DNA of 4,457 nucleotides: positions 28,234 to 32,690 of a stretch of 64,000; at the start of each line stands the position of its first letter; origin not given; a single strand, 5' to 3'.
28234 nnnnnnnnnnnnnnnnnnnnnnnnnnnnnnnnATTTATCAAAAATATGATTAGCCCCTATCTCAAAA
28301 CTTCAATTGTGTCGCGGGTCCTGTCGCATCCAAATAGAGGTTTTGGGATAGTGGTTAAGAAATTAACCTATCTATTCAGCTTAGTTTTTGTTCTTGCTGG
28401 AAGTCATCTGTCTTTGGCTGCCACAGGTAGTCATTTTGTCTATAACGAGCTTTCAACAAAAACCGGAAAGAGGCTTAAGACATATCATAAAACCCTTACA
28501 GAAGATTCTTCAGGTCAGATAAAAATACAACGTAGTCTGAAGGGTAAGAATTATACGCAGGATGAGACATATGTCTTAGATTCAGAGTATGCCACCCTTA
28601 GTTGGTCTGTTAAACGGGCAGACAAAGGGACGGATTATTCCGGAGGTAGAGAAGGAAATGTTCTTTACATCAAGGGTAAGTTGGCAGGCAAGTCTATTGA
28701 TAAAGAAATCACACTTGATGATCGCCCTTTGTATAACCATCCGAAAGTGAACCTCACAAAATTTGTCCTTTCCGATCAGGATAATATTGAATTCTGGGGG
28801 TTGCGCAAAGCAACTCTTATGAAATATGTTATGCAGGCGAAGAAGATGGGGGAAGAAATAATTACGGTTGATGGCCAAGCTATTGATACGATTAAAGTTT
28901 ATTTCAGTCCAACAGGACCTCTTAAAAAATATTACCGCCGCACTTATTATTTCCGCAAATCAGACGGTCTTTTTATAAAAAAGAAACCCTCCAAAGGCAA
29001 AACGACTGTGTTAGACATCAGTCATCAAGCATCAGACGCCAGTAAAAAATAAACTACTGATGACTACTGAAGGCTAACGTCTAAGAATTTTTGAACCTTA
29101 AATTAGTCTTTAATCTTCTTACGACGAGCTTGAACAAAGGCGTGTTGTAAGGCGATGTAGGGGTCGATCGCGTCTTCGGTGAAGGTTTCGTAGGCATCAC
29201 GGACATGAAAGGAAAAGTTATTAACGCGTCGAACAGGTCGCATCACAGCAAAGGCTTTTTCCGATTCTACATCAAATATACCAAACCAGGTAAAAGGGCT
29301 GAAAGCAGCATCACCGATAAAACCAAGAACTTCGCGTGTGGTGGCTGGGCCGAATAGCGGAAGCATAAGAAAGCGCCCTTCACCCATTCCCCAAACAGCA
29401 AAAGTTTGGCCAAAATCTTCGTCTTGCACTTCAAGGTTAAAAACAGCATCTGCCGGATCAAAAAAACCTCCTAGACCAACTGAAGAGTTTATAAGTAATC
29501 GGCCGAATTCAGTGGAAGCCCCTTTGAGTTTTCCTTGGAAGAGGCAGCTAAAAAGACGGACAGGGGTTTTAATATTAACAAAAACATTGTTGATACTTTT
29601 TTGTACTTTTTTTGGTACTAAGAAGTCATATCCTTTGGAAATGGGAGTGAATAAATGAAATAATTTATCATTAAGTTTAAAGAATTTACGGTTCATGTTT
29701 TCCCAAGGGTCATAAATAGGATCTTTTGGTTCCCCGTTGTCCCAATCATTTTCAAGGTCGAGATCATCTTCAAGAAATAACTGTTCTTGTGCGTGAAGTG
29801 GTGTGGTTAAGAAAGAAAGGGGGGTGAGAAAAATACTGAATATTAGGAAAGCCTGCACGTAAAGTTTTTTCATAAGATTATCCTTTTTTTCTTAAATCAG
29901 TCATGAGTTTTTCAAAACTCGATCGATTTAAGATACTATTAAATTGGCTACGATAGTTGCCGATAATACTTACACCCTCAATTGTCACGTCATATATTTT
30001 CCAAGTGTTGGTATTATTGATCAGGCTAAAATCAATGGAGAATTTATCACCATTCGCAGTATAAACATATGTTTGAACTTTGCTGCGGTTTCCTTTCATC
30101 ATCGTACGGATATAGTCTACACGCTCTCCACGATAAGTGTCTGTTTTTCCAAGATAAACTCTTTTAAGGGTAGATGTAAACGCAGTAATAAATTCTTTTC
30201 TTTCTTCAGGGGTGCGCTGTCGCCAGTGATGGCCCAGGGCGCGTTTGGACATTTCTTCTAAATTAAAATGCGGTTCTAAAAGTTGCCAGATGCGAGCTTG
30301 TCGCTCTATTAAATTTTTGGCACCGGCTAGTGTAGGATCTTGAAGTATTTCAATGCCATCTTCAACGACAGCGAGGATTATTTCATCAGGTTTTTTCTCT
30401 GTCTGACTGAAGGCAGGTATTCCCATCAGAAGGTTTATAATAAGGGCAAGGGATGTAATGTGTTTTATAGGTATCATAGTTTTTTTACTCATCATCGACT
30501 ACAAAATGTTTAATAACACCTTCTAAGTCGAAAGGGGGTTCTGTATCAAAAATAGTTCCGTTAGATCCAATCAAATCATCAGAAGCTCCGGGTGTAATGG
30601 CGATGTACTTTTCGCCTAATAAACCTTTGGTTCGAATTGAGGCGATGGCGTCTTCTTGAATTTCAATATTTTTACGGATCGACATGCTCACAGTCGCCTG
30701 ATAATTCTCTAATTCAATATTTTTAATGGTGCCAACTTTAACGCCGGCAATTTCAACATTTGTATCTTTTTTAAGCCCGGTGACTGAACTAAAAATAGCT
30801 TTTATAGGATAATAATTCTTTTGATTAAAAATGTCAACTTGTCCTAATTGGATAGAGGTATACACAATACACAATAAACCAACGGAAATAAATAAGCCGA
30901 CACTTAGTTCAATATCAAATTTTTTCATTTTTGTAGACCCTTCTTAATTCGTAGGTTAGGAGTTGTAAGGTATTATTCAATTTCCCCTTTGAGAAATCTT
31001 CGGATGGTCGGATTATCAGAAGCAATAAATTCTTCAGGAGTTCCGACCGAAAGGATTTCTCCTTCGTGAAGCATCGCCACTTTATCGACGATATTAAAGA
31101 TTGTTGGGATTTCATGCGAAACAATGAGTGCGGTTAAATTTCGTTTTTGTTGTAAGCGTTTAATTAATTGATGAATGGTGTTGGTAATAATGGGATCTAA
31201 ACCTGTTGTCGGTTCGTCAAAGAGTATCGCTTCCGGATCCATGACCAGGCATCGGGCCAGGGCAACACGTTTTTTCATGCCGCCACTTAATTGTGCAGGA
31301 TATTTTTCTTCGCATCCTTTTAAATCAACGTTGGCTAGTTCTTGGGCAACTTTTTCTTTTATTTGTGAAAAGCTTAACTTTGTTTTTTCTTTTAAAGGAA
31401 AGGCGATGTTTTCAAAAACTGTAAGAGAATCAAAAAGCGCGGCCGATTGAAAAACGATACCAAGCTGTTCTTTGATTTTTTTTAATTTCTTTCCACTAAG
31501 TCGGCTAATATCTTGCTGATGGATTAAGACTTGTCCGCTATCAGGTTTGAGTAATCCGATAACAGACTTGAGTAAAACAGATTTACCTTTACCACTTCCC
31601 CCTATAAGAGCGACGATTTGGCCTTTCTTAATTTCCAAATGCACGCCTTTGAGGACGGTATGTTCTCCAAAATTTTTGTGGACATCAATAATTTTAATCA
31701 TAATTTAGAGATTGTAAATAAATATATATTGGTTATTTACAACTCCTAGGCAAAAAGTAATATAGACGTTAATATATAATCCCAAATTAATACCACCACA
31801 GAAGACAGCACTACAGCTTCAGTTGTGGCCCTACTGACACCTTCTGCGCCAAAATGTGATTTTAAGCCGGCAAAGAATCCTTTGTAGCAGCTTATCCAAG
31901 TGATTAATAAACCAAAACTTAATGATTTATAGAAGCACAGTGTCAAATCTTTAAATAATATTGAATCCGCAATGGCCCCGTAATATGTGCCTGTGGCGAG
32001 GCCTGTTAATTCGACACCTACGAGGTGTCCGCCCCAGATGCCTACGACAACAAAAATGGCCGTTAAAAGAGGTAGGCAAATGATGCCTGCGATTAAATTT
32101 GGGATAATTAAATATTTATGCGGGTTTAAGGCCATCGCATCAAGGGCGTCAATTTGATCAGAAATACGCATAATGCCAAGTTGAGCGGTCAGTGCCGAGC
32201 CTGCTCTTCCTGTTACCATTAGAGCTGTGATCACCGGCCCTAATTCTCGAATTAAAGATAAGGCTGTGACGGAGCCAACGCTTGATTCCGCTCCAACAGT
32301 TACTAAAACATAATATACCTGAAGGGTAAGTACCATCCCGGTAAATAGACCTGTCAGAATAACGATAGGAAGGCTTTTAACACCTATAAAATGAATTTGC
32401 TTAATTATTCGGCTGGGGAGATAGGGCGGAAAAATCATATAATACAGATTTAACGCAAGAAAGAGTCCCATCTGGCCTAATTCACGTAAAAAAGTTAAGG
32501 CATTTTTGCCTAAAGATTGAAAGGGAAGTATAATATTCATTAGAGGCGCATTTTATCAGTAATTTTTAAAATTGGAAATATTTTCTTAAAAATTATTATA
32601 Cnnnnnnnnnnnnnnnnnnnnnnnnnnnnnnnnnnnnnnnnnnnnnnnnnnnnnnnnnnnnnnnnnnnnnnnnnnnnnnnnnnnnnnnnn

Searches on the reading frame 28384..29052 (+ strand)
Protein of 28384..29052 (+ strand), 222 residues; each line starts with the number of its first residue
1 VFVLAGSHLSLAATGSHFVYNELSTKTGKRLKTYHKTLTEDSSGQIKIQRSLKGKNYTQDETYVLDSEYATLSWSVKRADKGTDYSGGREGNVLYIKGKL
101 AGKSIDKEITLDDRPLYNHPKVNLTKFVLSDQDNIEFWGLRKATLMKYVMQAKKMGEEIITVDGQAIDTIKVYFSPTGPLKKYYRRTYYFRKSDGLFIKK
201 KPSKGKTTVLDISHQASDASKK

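Call 65: find_homologous_proteins(query=A5, max_evalue=0.001)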
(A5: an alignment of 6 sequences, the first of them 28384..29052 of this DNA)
Query A5 (6 sequences) (222 aa, profile of the alignment): 33 proteins with E <= 0.001 among 4482 candidates.
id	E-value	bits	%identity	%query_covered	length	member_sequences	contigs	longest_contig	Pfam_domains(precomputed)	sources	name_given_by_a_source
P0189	1.8e-102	359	46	87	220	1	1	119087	-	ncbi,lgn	-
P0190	3.2e-99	349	48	95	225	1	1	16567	-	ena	-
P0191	4.3e-96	339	36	94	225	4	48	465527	-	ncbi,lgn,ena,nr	ncbi:MAG: hypothetical protein KC900_06875 [Candidatus Omnitrophica bacterium]|nr:hypothetical prote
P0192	1.9e-95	336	41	86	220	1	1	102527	-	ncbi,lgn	-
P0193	9.3e-95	334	100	100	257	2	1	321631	-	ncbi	-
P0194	4.2e-91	322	39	94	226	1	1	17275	-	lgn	-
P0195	1.3e-90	321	44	94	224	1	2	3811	-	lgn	-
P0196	1.5e-90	320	47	76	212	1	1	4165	-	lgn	-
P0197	3.9e-88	313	44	95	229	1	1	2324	-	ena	-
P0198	2.0e-85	304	42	95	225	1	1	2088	-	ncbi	-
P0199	1.5e-84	301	40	94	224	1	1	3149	-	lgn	-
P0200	4.9e-84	299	39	95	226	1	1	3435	-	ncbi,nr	ncbi:MAG: hypothetical protein K8I00_09485 [Candidatus Omnitrophica bacterium]|nr:hypothetical prote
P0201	1.3e-82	294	43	91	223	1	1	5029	-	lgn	-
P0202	1.1e-78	282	61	95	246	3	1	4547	-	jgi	-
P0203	2.3e-77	277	45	97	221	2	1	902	-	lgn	-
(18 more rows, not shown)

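Call 76: predict_structure(alignment_id=A6)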
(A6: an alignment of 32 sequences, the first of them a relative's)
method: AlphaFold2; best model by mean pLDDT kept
length: 257 residues; sequences in the alignment: 32
mean_pLDDT: 88.5   pTM: 0.78
mean pLDDT of the five models: 88.5, 88.4, 88.3, 87.5, 87.0
residues with pLDDT >= 90: 192; 70-90: 23; 50-70: 30; < 50: 12
segments of 3 or more residues with pLDDT < 50: 16-24
pLDDT, mean of each block of 10 residues (from residue 1): 53 50 54 74 70 96 95 95 95 97 98 98 98 98 97 97 98 96 97 97 98 89 98 96 94 67
secondary structure, 60 per line:
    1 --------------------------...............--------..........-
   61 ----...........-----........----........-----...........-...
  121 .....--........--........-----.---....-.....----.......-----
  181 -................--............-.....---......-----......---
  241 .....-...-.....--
elements in order: H27-41 E50-59 E65-75 E81-88 E93-100 E106-113 E118-125 E128-135 E138-145 H155-158 H160-164 E169-175 E182-197 E200-211 H213-217 E221-226 E232-237 E241-245 H251-255

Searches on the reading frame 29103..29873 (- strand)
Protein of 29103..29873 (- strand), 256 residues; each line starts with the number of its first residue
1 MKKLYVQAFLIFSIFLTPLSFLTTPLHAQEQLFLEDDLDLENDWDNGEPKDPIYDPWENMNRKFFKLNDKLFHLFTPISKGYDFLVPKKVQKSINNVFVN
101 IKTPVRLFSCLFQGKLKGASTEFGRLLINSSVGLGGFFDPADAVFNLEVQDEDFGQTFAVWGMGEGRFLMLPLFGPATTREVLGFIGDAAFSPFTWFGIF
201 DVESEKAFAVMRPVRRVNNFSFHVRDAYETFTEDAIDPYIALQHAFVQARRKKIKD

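Call 3: search_protein_families(library=pfam, proteins=[window:29103-29873:-], max_evalue=0.01)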
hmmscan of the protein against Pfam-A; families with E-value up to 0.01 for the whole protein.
window:29103-29873:- (256 aa): 2 families
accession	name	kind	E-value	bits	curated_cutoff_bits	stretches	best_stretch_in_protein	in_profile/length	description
PF04333.18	MlaA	-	4e-57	193.5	25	1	54-252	2-194/195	MlaA lipoprotein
PF16239.10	DUF4898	-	0.0051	17.3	25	1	69-118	28-78/82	Domain of unknown function (DUF4898)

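Call 4: search_protein_families(library=ncbifam, proteins=[window:29103-29873:-], max_evalue=0.01)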
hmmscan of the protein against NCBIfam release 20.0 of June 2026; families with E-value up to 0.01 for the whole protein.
window:29103-29873:- (256 aa): 1 family
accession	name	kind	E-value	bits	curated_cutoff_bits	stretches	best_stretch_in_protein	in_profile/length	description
NF011672.1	PRK15091.1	equivalog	1.4e-19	70.5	375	1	54-249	30-221/252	phospholipid-binding lipoprotein MlaA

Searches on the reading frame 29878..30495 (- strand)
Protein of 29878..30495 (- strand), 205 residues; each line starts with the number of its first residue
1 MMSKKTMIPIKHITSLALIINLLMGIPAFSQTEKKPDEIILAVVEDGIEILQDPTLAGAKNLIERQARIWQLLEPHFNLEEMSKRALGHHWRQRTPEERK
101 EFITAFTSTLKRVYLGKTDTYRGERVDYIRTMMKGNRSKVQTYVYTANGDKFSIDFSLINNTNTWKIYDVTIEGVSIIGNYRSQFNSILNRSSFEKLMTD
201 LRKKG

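Call 3: search_protein_families(library=pfam, proteins=[window:29878-30495:-], max_evalue=0.01)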
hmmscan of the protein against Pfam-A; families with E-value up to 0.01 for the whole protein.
window:29878-30495:- (205 aa): 2 families
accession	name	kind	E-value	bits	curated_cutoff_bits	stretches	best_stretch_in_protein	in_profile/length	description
PF05494.18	MlaC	-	1.2e-46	158.9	26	1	43-203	3-166/166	MlaC protein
PF16156.12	DUF4864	-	0.0002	22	27.1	1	91-172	28-109/117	Domain of unknown function (DUF4864)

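Call 4: search_protein_families(library=ncbifam, proteins=[window:29878-30495:-], max_evalue=0.01)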
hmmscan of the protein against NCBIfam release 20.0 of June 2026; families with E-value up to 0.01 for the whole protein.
window:29878-30495:- (205 aa): 2 families
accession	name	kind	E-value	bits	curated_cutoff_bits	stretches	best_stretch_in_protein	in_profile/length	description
TIGR03481.1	HpnM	hypoth_equivalog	2.6e-23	82.4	160.1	1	13-204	5-194/200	hopanoid biosynthesis associated membrane protein HpnM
NF011697.0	PRK15117.1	equivalog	1.1e-10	41.7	195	1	73-202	64-198/211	phospholipid-binding protein MlaC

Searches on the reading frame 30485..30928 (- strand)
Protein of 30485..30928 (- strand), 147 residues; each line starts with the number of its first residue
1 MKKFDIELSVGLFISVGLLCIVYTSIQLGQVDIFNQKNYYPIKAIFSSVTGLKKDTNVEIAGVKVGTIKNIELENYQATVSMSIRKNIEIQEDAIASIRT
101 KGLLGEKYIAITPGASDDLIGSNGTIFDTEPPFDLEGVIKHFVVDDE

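Call 3: search_protein_families(library=pfam, proteins=[window:30485-30928:-], max_evalue=0.01)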
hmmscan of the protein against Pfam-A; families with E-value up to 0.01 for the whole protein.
window:30485-30928:- (147 aa): 1 family
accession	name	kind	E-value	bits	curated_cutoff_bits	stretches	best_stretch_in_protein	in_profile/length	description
PF02470.25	MlaD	-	1.5e-21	76.8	25.1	1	39-114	2-81/81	MlaD protein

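Call 4: search_protein_families(library=ncbifam, proteins=[window:30485-30928:-], max_evalue=0.01)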
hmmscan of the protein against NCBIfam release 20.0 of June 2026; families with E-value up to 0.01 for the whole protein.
window:30485-30928:- (147 aa): 4 families
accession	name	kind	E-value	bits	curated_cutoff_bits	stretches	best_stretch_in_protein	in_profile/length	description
TIGR04430.1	OM_asym_MlaD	equivalog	5.5e-42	143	135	1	5-144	4-145/146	outer membrane lipid asymmetry maintenance protein MlaD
TIGR00996.1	Mtu_fam_mce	paralog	3.2e-23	82.4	140.5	1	10-141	2-138/291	MCE family protein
NF008070.2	PRK10807.1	equivalog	0.001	17.9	525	1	33-88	275-329/542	intermembrane transport protein PqiB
NF047463.1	CllEntPrLepto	equivalog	0.0013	18.3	400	0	7-75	6-72/250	mammalian cell entry protein Mce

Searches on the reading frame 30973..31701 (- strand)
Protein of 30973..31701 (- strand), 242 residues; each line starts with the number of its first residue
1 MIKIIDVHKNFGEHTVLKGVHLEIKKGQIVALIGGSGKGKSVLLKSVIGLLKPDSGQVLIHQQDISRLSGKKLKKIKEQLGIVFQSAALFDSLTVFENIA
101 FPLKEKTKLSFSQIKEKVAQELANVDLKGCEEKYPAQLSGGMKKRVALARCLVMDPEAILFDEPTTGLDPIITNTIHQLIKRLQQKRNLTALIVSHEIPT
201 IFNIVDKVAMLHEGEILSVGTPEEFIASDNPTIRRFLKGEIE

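Call 3: search_protein_families(library=pfam, proteins=[window:30973-31701:-], max_evalue=0.01)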
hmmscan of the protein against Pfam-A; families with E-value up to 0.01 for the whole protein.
window:30973-31701:- (242 aa): 7 families
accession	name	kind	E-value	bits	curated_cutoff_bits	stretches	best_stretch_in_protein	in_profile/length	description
PF00005.33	ABC_tran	-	1.4e-35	123.4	25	1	17-166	1-137/137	ABC transporter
PF13304.12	AAA_21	-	6.5e-06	26.9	27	1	135-199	235-300/304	AAA domain, putative AbiEii toxin, Type IV TA system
PF25199.1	nSTAND_NTPase5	-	0.00019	21.8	34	1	24-88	38-106/145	Novel STAND NTPase 5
PF02463.25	SMC_N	-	0.00097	19.1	40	1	23-204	21-205/220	RecF/RecN/SMC N terminal domain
PF13245.12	AAA_19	-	0.0015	19.1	25.1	0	26-105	10-83/134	AAA domain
PF13555.12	AAA_29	-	0.0054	16.9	27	1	19-55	14-50/61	P-loop containing region of AAA domain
PF09818.15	ABC_ATPase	-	0.0079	15.7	23.2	0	22-46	75-98/283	P-loop domain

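Call 4: search_protein_families(library=ncbifam, proteins=[window:30973-31701:-], max_evalue=0.01)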
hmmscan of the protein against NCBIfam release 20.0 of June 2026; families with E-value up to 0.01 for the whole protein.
window:30973-31701:- (242 aa): 189 families (the best 25 are shown)
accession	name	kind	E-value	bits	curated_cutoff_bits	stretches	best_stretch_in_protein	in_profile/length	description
TIGR03265.1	PhnT2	equivalog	1.8e-60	205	457.7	1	2-226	5-223/353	putative 2-aminoethylphosphonate ABC transporter ATP-binding protein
TIGR00968.1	3a0106s01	subfamily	1.1e-59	201.9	342.75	1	2-232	1-223/237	sulfate ABC transporter ATP-binding protein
NF008809.0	PRK11831.1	equivalog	1.6e-58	198.2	441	1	2-239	9-246/270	phospholipid ABC transporter ATP-binding protein MlaF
NF040933.2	ABC_arch_GlcV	equivalog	3e-55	187.5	450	1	2-228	3-232/357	glucose ABC transporter ATP-binding protein GlcV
TIGR04521.1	ECF_ATPase_2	equivalog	4.8e-55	186.6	330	1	13-228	17-235/279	energy-coupling factor transporter ATPase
NF008513.0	PRK11432.1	equivalog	2e-54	184.9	496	1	3-228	8-227/351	ferric ABC transporter ATP-binding protein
NF043075.1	MMSYN1_0197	equivalog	3.2e-54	184.1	550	1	1-226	2-221/341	spermidine/putrescine ABC transporter ATP-binding protein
TIGR01186.1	proV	subfamily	2.5e-53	181.5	326.6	1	11-238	3-231/363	betaine/proline/choline family ABC transporter ATP-binding protein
NF008105.0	PRK10851.1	equivalog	9.5e-53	179.2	502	1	2-227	3-226/362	sulfate/thiosulfate ABC transporter ATP-binding protein CysA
TIGR02314.1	ABC_MetN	equivalog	1.2e-52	179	499.7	1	1-229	1-232/343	methionine ABC transporter ATP-binding protein MetN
TIGR03258.1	PhnT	equivalog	5.3e-51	173.7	499.15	1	6-226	13-228/359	2-aminoethylphosphonate ABC transport system ATP-binding subunit PhnT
TIGR04406.1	LPS_export_lptB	equivalog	3.1e-50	170.7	240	1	3-235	3-230/239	LPS export ABC transporter ATP-binding protein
TIGR02315.1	ABC_phnC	equivalog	6.5e-50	169.8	266.1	1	1-226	1-234/243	phosphonate ABC transporter ATP-binding protein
TIGR04520.1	ECF_ATPase_1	equivalog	2.4e-49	168.2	315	1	4-228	3-226/269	energy-coupling factor transporter ATPase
NF006987.0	PRK09452.1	equivalog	3e-49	167.7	482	1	1-226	17-236/378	spermidine/putrescine ABC transporter ATP-binding protein PotA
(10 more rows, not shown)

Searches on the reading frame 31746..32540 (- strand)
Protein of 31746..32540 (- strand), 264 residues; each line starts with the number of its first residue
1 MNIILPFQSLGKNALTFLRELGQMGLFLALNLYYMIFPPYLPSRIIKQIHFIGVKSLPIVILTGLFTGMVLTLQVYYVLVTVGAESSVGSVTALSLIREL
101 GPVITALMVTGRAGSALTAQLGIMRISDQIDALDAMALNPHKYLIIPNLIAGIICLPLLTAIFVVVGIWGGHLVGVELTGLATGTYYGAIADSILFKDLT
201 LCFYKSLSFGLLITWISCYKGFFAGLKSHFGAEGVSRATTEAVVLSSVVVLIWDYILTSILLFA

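Call 3: search_protein_families(library=pfam, proteins=[window:31746-32540:-], max_evalue=0.01)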
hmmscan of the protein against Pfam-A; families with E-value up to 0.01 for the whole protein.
window:31746-32540:- (264 aa): 1 family
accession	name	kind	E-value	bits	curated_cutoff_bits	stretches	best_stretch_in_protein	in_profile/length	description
PF02405.21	MlaE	-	5e-75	252.2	22.5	1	45-259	1-211/212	Permease MlaE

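Call 4: search_protein_families(library=ncbifam, proteins=[window:31746-32540:-], max_evalue=0.01)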
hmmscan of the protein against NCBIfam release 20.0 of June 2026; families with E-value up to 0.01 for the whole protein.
window:31746-32540:- (264 aa): 2 families
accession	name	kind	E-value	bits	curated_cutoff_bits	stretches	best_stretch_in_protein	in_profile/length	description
NF033619.1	perm_MlaE_1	exception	3.2e-79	266.1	315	1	9-262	2-252/253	lipid asymmetry maintenance ABC transporter permease subunit MlaE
TIGR00056.1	TIGR00056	subfamily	1.4e-75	254.3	212.2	1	9-262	9-257/260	MlaE family lipid ABC transporter permease subunit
